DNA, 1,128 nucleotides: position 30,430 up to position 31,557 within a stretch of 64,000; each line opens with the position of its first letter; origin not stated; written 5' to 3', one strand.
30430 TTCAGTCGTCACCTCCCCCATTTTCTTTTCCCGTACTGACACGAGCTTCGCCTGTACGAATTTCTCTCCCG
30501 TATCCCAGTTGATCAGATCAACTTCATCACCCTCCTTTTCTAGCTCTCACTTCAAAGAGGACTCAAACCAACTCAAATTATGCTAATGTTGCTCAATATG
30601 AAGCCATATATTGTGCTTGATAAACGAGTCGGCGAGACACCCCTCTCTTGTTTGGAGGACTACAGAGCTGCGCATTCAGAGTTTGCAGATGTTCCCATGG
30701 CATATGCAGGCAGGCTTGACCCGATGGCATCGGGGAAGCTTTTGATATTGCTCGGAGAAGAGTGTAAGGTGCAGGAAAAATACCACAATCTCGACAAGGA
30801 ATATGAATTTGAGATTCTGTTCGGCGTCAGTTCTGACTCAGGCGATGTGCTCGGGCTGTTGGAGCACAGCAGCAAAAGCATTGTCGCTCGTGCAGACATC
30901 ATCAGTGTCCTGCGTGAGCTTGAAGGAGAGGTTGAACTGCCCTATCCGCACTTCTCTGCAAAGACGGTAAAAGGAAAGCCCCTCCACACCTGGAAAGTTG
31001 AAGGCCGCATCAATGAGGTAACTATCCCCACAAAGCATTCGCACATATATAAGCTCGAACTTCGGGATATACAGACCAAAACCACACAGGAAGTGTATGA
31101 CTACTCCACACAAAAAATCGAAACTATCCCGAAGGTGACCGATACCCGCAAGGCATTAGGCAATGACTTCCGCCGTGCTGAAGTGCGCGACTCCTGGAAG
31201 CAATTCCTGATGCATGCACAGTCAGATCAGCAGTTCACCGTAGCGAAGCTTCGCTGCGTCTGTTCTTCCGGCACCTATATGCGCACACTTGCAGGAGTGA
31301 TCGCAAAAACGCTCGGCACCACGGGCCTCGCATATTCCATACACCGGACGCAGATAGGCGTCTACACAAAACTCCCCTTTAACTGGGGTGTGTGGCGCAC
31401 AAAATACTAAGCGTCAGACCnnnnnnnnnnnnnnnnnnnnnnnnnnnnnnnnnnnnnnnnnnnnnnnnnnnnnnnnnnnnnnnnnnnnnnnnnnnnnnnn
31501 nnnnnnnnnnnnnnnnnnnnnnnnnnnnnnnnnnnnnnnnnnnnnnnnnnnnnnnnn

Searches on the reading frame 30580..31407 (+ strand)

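Call 47: search_protein_families(library=pfam, proteins=[window:30580-31407:+], max_evalue=0.00001)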
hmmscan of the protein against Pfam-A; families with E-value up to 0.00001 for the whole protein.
window:30580-31407:+ (276 aa): 1 family
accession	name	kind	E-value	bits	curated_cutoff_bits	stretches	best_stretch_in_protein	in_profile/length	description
PF01509.24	TruB_N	-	6e-25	88.8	27.3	1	41-168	10-136/149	TruB family pseudouridylate synthase (N terminal domain)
